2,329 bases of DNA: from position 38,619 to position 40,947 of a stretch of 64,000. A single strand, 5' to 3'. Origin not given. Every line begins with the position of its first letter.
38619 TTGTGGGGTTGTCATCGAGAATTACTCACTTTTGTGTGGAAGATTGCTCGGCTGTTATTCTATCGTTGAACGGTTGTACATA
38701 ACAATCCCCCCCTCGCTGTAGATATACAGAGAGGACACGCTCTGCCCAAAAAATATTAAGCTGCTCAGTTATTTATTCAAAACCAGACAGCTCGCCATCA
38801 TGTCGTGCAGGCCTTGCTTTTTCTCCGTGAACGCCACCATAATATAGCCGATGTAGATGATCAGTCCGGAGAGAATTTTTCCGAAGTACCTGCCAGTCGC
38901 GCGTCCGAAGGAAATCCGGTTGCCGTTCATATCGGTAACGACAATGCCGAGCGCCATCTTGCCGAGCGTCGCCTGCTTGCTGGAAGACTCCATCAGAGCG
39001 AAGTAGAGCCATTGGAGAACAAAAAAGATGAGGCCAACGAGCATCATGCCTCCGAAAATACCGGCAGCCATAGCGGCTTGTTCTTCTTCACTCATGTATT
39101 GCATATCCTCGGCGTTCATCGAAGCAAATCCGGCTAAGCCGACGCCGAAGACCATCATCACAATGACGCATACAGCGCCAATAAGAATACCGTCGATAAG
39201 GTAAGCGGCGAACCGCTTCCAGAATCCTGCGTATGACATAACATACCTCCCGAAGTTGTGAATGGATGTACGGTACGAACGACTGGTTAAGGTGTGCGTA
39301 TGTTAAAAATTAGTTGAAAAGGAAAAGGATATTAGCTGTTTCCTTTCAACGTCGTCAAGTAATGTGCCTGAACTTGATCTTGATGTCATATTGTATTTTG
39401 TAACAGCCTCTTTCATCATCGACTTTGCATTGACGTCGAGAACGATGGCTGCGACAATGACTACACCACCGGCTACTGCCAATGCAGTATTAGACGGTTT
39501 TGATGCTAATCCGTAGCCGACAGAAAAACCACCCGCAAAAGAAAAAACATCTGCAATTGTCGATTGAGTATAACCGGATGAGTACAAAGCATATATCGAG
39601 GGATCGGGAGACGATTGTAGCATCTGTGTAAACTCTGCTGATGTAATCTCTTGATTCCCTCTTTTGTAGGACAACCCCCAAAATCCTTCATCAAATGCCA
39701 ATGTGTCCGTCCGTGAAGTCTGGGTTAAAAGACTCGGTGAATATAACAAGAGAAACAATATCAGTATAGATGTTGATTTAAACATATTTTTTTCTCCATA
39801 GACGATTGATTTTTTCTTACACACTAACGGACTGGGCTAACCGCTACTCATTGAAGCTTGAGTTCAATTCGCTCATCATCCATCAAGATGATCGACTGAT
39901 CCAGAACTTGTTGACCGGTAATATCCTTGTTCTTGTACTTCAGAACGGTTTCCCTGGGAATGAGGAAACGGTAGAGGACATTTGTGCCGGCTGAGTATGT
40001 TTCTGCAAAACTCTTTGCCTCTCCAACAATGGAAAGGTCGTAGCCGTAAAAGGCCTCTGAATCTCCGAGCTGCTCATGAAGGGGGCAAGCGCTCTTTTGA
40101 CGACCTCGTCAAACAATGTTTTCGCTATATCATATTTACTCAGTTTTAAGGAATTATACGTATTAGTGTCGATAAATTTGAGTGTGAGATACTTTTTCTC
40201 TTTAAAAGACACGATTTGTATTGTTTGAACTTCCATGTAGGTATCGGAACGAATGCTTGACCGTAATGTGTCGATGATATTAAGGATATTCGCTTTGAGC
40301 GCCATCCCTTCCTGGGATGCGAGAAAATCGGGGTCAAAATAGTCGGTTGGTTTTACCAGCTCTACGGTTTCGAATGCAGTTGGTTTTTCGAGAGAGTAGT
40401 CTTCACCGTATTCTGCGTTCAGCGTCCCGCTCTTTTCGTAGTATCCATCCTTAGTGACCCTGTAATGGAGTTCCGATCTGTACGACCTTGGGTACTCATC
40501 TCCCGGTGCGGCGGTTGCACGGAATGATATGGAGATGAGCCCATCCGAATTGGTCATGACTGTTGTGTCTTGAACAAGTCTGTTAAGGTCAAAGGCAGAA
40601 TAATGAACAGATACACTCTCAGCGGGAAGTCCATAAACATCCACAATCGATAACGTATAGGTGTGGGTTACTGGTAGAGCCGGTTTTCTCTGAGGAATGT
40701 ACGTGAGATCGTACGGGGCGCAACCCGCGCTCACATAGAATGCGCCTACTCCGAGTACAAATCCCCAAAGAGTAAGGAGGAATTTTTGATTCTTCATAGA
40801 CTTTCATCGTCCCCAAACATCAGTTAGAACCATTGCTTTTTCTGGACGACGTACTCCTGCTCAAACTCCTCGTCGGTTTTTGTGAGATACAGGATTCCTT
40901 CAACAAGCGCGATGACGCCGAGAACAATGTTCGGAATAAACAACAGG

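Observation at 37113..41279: Same-strand cluster of six small envelope proteins (TM2, lipoprotein, secreted, RDD, DUF4190, OMP) with an AT-rich, probably acquired core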

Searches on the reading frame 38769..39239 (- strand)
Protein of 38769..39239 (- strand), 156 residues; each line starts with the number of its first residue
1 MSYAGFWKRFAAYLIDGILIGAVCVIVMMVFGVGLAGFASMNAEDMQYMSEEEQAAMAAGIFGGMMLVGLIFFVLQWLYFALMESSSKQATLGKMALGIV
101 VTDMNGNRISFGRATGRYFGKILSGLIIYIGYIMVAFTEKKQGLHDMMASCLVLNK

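Call 3: search_protein_families(library=pfam, proteins=[window:38769-39239:-], max_evalue=0.1)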
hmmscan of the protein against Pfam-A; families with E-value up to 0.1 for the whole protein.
window:38769-39239:- (156 aa): 4 families
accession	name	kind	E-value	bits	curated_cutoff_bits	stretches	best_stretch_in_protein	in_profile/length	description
PF06271.18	RDD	-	1.8e-30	106.5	24.1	1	3-149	1-136/137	RDD family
PF09990.14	DUF2231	-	0.014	15.9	26.4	1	5-102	32-116/139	Predicted membrane protein (DUF2231)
PF20540.3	DUF6755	-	0.027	15.1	27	1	59-86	11-39/75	Family of unknown function (DUF6755)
PF13273.12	DUF4064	-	0.069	13.8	32.1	1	19-97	10-93/102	Protein of unknown function (DUF4064)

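Call 7: search_protein_families(library=ncbifam, proteins=[window:38769-39239:-], max_evalue=0.1)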
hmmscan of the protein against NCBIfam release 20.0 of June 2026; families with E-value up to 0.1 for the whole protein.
window:38769-39239:- (156 aa): 2 families
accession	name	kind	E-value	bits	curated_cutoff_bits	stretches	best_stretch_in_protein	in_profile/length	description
NF004432.0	PRK05771.3-1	equivalog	0.032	12.6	1044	1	8-148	398-535/643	V-type ATP synthase subunit I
TIGR03745.1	conj_TIGR03745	hypoth_equivalog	0.049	13.4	52.5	0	5-74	31-98/105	TIGR03745 family integrating conjugative element membrane protein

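Call 35: find_related_loci(query=window:38769-39239:-, collection=metagenome_contigs, flank=6000)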
Query window:38769-39239:- (156 aa) in metagenome_contigs; peptide patterns used: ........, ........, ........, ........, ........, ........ (x = any residue, [..] = any of these).
600 stretches matched a pattern (row limit reached: there are more); 518 encode a relative of the query (tblastn E <= 1e-3); the best 80 are kept; 80 distinct loci.
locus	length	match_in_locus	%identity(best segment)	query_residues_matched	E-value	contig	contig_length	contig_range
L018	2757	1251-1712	74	1-156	2e-68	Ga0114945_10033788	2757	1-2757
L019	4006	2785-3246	69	1-156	2e-66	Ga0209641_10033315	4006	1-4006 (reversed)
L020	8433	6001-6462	71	1-156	3e-66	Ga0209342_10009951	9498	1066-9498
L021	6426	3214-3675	70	1-156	8e-66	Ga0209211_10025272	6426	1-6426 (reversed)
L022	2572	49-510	70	1-156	2e-66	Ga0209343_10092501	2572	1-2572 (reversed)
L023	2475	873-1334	70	1-156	1e-66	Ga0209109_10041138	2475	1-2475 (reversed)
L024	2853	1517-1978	67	1-156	7e-65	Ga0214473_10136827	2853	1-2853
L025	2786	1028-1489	71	1-156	2e-62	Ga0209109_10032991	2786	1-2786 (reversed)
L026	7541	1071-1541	64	1-156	4e-60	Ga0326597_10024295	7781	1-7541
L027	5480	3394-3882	60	3-154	2e-58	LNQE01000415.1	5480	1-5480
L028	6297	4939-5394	64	1-156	4e-58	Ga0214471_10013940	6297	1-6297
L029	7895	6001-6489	59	3-154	4e-57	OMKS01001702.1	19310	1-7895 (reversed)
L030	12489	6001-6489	59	3-154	2e-56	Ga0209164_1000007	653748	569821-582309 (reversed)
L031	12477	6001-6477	62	1-156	2e-56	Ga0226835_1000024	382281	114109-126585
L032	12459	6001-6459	59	1-156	7e-56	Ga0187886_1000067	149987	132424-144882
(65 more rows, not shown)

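Call 61: search_protein_families(library=phrogs, proteins=[window:38769-39239:-], max_evalue=0.01)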
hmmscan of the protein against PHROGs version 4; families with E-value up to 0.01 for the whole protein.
window:38769-39239:- (156 aa): 0 families

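Call 82: search_protein_families(library=padloc, proteins=[window:38769-39239:-], max_evalue=0.01)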
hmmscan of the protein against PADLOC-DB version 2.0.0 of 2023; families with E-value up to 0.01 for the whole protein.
window:38769-39239:- (156 aa): 1 family
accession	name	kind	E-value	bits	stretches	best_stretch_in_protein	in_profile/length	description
PDLC04051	PD-T4-6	-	2e-14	51.4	1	63-155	380-472/476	-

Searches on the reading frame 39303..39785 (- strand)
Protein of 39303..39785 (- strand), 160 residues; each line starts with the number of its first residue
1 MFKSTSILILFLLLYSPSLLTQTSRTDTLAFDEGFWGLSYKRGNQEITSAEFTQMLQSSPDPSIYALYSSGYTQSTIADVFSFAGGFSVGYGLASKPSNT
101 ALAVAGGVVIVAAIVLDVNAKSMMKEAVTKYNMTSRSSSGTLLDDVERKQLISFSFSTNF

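Call 3: search_protein_families(library=pfam, proteins=[window:39303-39785:-], max_evalue=0.1)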
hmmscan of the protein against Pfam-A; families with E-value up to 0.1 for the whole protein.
window:39303-39785:- (160 aa): 0 families

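Call 7: search_protein_families(library=ncbifam, proteins=[window:39303-39785:-], max_evalue=0.1)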
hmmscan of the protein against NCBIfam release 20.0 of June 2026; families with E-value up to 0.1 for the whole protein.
window:39303-39785:- (160 aa): 0 families

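Call 32: search_protein_representatives(protein=window:39303-39785:-)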
Query: 160 residues. Proteins with E-value up to 0.001 (for the whole library): 152; up to 1e-10: 16; up to 1e-30: 3. The best 150 are listed.
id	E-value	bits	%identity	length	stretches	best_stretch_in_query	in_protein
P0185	4.5e-77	273.1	99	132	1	29-160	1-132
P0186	1.0e-48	181.2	54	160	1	1-160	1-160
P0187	4.9e-31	123.9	45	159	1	1-142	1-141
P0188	5.5e-28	114.1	42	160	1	8-156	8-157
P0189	1.1e-24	103.4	41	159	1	11-140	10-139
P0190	7.7e-22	94.1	40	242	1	17-145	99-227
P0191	6.4e-21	91.2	36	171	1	6-157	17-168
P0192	2.6e-20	89.2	40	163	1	14-144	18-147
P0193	2.7e-19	85.9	35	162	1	8-135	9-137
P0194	2.2e-16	76.5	33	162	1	7-134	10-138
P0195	1.8e-15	73.5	31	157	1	7-150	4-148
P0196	3.7e-14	69.3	32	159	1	7-133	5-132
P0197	4.5e-13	65.7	30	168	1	5-160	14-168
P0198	4.9e-13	65.6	38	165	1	20-133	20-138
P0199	5.8e-12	62.1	34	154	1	7-133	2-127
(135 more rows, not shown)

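Call 34: search_protein_families(library=pfam, alignment_id=A1, max_evalue=0.01)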
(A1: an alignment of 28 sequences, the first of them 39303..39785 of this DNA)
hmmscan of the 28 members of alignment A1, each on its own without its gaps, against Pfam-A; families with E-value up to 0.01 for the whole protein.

A. member 1, window:39303-39785:- (160 aa): 0 families

B. families by the number of members that match (of 28 scanned): 2 families
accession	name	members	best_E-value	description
PF02632.19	BioY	1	0.0044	BioY family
PF20130.4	DUF6520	1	0.0067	Family of unknown function (DUF6520)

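Call 61: search_protein_families(library=phrogs, proteins=[window:39303-39785:-], max_evalue=0.01)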
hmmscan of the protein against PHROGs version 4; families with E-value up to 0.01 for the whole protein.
window:39303-39785:- (160 aa): 1 family
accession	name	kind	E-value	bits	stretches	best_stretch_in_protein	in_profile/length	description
phrog_13056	-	unknown function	0.0092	17.2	0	98-149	40-92/137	-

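Call 82: search_protein_families(library=padloc, proteins=[window:39303-39785:-], max_evalue=0.01)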
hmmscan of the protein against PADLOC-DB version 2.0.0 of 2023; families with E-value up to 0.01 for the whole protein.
window:39303-39785:- (160 aa): 0 families

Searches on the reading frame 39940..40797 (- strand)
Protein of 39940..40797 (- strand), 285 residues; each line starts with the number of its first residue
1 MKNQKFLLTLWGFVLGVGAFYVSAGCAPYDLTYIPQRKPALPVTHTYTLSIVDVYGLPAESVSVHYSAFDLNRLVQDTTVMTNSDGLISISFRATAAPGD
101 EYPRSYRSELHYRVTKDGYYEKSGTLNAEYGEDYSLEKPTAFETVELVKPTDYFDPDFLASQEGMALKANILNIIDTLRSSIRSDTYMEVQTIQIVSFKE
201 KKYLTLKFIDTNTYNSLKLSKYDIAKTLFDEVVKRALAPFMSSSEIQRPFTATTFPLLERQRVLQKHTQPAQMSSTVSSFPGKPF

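Call 3: search_protein_families(library=pfam, proteins=[window:39940-40797:-], max_evalue=0.1)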
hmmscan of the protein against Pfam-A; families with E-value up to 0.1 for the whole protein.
window:39940-40797:- (285 aa): 1 family
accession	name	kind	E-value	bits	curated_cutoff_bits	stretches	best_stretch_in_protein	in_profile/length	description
PF02369.22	Big_1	-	0.0039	17.7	34.9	1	44-97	18-71/93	Bacterial Ig-like domain (group 1)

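Call 7: search_protein_families(library=ncbifam, proteins=[window:39940-40797:-], max_evalue=0.1)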
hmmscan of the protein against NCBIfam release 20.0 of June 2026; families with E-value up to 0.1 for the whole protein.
window:39940-40797:- (285 aa): 0 families

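Call 17: find_homologous_proteins(query=window:39940-40797:-, max_evalue=0.001)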
Query window:39940-40797:- (285 aa): 5 proteins with E <= 0.001 among 852 candidates.
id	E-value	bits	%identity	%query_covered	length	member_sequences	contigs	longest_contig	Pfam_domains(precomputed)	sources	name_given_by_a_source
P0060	6.9e-185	631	100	100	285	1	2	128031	-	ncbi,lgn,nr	ncbi:MAG: hypothetical protein L0Y80_08980 [Ignavibacteriae bacterium]|nr:hypothetical protein [Igna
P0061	2.0e-58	216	59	63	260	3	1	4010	-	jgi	jgi:hypothetical protein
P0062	6.4e-40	156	41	75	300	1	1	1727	-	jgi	jgi:hypothetical protein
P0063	1.6e-39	154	42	70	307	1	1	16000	-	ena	-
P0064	1.1e-23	102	33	80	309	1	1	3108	-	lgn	-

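Call 18: find_encoding_contigs(protein=P0063, flank=10000, max_places=4)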
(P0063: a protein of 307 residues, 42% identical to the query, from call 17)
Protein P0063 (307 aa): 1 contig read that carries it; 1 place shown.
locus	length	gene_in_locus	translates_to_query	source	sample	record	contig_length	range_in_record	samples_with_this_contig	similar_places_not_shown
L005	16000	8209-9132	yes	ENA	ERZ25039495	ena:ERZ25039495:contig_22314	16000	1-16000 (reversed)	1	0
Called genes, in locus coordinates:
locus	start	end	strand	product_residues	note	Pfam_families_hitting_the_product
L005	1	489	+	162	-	?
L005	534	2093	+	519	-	PF22848:ASD1_dom, PF06964:Alpha-L-AF_C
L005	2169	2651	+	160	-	PF03190:Thioredox_DsbH, PF13899:Thioredoxin_7, PF13098:Thioredoxin_2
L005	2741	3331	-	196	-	PF04893:Yip1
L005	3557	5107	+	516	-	PF17767:NAPRTase_N, PF17956:NAPRTase_C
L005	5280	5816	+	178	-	PF04542:Sigma70_r2, PF08281:Sigma70_r4_2, PF04545:Sigma70_r4 (weak)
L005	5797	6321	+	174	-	-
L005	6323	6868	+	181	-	PF14060:DUF4252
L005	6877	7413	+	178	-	PF14060:DUF4252 (weak)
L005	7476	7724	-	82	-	PF04026:SpoVG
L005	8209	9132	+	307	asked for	-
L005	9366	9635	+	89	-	-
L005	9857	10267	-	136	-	PF00892:EamA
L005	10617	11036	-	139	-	-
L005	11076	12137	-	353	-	PF13231:PMT_2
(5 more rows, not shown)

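Call 19: find_encoding_contigs(protein=P0061, flank=10000, max_places=4)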
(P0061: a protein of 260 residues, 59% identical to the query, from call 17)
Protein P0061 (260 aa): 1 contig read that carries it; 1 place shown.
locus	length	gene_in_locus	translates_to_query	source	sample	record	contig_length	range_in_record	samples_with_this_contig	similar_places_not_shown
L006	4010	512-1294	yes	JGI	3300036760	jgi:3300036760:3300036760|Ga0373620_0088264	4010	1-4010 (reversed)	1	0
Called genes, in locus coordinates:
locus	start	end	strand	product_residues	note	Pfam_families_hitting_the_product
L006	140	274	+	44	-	-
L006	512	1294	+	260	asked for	-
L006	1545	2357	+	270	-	-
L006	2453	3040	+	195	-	-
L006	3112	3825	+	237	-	-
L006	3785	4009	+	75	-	?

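Call 56: search_protein_families(library=pfam, proteins=[P0063, P0062], max_evalue=1)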
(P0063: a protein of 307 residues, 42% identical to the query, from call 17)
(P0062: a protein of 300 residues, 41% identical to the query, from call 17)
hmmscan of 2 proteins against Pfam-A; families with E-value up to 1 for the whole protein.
P0063 (307 aa): 1 family
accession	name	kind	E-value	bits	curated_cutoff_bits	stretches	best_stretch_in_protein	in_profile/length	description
PF02369.22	Big_1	-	0.015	15.8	34.9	1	39-87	25-69/93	Bacterial Ig-like domain (group 1)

P0062 (300 aa): 2 families
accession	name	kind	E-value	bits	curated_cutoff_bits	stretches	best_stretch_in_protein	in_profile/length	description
PF02369.22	Big_1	-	0.0003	21.3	34.9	1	27-57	17-47/93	Bacterial Ig-like domain (group 1)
PF09134.16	Invasin_D3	-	0.089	13.7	33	1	26-56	19-51/98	Invasin, domain 3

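Call 61: search_protein_families(library=phrogs, proteins=[window:39940-40797:-, P0063], max_evalue=0.01)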
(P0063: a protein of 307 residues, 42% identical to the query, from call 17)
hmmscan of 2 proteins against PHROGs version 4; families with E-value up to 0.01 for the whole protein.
window:39940-40797:- (285 aa): 0 families

P0063 (307 aa): 0 families

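Call 62: predict_structure(alignment_id=A4)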
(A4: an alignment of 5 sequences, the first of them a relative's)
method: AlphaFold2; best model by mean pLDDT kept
length: 307 residues; sequences in the alignment: 5
mean_pLDDT: 71.0   pTM: 0.56
mean pLDDT of the five models: 71.0, 70.6, 56.9, 52.4, 47.4
residues with pLDDT >= 90: 48; 70-90: 142; 50-70: 76; < 50: 41
segments of 3 or more residues with pLDDT < 50: 1-27, 122-125, 298-307
pLDDT, mean of each block of 10 residues (from residue 1): 38 35 47 91 91 90 82 94 83 84 86 80 55 86 65 69 76 67 75 80 67 69 72 70 80 66 76 74 63 51 28
secondary structure, 60 per line:
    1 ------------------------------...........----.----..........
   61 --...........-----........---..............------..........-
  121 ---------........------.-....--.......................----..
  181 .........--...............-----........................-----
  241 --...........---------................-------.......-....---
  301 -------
elements in order: E31-41 E51-60 E63-73 E79-86 E93-103 E110-119 E130-137 H146-149 H152-174 E179-189 E192-206 H212-235 E243-253 E263-272 H273-278 H286-292 E294-297

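Call 66: find_encoding_contigs(protein=window:39940-40797:-, flank=3000, max_places=6)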
Protein window:39940-40797:- (285 aa): 2 contigs read that carry it; 1 place shown.
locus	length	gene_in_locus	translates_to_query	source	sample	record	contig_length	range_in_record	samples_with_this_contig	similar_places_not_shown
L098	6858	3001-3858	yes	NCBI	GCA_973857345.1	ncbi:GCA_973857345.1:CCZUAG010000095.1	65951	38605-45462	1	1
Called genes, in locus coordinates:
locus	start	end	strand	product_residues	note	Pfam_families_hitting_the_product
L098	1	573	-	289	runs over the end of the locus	PF03755:YicC-like_N, PF08340:YicC-like_C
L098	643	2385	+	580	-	PF05833:NFACT_N, PF18297:NFACT-R_2 (faint), PF05670:NFACT-R_1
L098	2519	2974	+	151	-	PF05154:TM2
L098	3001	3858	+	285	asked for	-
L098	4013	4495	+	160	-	-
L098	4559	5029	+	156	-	PF06271:RDD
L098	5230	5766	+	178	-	-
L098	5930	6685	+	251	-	PF13505:OMP_b-brl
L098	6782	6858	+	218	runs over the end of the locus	PF00697:PRAI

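Call 82: search_protein_families(library=padloc, proteins=[P0063], max_evalue=0.01)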
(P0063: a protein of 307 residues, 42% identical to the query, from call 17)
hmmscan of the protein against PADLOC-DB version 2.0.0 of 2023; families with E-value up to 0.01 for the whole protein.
P0063 (307 aa): 0 families
